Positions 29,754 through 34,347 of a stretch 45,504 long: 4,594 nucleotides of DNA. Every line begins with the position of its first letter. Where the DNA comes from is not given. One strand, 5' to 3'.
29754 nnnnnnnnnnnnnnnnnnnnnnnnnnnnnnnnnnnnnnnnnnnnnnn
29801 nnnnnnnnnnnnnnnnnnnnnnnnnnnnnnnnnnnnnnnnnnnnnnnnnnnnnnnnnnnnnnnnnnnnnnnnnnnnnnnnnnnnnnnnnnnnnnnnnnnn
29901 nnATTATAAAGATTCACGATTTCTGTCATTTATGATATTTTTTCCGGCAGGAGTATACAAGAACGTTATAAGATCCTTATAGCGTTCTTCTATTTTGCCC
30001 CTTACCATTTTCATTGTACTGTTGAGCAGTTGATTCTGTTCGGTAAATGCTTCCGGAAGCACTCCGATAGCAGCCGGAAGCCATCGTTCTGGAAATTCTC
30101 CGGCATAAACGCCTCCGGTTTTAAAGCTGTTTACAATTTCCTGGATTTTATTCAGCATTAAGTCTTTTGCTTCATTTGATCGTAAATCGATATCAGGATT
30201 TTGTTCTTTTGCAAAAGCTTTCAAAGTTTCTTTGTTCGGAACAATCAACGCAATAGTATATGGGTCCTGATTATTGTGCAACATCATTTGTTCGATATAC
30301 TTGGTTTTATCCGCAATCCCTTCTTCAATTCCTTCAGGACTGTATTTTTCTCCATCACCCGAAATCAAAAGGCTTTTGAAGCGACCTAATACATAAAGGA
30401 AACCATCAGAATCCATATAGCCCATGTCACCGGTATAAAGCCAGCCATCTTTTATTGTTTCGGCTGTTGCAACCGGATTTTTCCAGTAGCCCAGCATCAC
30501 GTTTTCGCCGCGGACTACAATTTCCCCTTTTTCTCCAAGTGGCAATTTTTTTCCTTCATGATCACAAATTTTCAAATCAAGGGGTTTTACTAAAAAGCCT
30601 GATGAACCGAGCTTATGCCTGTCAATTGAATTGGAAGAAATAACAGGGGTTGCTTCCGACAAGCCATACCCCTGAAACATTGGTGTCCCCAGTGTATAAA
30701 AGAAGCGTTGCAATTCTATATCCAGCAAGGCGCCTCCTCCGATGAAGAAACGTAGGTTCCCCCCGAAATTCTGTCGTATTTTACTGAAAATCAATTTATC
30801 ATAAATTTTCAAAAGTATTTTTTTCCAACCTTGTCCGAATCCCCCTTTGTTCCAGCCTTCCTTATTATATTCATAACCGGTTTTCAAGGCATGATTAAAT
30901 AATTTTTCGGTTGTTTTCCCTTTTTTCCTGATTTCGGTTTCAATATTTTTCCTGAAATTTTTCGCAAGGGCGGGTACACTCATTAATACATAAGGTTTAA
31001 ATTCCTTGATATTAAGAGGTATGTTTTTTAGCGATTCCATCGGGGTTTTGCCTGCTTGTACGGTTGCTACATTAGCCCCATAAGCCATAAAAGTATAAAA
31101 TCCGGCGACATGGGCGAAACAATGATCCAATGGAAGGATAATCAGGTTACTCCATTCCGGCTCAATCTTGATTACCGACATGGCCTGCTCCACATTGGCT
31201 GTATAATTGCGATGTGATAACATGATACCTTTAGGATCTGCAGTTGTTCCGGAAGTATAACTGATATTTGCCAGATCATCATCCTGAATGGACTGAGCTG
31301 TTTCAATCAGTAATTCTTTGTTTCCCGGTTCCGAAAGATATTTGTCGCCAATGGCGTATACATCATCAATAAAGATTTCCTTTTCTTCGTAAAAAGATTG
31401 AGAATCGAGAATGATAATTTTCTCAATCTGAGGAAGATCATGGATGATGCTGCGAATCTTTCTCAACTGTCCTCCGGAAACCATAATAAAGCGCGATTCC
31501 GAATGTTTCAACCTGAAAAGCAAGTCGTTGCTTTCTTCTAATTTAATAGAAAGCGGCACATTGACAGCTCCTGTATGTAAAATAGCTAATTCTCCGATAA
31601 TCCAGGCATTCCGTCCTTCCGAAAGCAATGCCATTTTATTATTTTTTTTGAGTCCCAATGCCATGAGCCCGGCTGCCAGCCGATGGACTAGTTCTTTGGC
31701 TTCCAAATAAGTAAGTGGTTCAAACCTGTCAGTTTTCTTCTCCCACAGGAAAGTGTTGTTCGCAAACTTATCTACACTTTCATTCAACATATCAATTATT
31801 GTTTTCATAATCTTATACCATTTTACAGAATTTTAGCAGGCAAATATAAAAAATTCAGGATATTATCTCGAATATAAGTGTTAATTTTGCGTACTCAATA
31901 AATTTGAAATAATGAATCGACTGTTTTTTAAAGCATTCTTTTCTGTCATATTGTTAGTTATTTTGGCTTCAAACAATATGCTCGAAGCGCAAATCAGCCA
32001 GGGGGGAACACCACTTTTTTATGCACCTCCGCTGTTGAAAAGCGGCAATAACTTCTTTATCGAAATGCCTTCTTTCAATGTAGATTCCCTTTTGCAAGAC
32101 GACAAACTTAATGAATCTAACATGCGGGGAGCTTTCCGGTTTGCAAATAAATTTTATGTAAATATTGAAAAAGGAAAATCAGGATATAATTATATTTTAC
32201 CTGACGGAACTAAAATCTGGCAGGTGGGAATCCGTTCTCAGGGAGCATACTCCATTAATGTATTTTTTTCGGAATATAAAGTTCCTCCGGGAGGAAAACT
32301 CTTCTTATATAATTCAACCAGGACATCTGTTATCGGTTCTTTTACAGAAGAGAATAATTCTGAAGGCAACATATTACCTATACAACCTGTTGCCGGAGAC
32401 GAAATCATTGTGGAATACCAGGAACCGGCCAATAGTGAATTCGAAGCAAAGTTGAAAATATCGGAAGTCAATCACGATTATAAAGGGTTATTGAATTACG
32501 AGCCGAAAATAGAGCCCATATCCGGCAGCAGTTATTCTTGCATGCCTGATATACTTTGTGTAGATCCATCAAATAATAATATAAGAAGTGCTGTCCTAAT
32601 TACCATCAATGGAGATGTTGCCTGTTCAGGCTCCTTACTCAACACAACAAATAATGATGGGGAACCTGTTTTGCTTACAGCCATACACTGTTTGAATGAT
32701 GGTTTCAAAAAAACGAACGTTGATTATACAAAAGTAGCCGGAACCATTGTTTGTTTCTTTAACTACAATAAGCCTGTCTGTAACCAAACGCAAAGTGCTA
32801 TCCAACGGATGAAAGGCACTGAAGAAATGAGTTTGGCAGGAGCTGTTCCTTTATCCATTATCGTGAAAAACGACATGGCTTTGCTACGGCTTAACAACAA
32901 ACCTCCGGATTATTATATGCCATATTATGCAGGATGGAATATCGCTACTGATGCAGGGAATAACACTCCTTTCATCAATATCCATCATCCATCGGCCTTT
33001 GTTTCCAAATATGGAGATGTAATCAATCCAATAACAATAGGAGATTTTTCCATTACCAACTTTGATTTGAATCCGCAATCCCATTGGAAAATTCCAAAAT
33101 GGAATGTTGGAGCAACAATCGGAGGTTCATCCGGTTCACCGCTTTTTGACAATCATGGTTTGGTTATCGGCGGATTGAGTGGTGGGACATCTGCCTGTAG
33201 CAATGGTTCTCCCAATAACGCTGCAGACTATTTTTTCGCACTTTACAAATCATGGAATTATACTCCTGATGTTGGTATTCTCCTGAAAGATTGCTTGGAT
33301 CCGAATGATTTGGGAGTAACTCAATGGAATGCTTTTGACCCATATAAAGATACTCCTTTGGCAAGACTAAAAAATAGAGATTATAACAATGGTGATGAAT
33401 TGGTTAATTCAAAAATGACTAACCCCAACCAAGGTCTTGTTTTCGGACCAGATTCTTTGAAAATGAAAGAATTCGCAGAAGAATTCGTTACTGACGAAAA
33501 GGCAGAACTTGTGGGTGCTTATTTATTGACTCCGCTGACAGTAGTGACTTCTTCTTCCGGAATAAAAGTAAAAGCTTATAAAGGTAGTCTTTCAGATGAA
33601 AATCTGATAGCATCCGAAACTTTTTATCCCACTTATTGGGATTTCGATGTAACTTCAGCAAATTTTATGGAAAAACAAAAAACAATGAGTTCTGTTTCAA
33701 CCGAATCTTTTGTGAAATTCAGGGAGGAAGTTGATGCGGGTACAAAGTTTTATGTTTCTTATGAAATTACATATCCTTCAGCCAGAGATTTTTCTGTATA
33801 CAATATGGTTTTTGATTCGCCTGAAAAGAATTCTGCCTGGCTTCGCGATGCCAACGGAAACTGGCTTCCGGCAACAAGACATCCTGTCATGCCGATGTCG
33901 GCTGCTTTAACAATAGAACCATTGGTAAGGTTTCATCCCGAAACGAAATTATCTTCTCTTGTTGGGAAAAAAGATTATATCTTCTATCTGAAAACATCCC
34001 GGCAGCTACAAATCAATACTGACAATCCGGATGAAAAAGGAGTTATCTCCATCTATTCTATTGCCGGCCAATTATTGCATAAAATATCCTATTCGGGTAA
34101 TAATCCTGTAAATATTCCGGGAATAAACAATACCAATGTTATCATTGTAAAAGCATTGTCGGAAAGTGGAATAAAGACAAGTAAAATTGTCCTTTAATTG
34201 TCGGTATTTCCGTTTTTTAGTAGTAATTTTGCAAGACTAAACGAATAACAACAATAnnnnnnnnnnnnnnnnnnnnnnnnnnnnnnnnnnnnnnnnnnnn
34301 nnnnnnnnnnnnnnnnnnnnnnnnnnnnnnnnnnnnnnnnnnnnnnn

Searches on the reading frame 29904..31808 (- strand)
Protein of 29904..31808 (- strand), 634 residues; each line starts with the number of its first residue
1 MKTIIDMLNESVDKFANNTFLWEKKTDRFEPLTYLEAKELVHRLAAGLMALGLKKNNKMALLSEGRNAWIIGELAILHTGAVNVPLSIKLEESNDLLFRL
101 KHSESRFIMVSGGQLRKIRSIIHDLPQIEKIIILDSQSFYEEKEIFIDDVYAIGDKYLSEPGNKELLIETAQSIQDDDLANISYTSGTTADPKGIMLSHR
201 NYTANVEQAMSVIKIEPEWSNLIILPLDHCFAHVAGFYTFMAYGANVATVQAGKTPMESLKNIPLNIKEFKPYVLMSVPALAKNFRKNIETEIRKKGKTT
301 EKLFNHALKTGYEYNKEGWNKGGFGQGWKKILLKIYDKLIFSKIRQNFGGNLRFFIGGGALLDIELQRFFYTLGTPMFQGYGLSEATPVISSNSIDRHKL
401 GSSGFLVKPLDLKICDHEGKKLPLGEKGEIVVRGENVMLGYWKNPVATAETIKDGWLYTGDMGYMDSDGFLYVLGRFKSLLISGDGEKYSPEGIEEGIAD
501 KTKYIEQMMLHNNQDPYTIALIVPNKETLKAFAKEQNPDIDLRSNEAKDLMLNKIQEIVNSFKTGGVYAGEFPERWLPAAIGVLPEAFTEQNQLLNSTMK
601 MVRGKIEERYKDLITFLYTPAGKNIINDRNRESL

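Call 33: search_protein_families(library=pfam, proteins=[window:29904-31808:-], max_evalue=0.001)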
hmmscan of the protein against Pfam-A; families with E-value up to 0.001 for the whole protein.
window:29904-31808:- (634 aa): 2 families
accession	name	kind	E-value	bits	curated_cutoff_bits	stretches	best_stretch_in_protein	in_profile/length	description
PF00501.34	AMP-binding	-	1.4e-70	238.5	29.9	1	10-442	3-384/384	AMP-binding enzyme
PF23562.2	AMP-binding_C_3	-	0.00038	21.2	20.8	0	481-530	4-53/124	AMP-binding enzyme C-terminal domain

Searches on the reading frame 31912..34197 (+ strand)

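Call 33: search_protein_families(library=pfam, proteins=[window:31912-34197:+], max_evalue=0.001)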
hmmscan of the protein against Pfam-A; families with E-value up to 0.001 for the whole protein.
window:31912-34197:+ (761 aa): 1 family
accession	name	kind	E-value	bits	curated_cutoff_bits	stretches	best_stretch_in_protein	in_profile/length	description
PF00089.32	Trypsin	-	0.0008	19.7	20.6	0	404-435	177-208/220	Trypsin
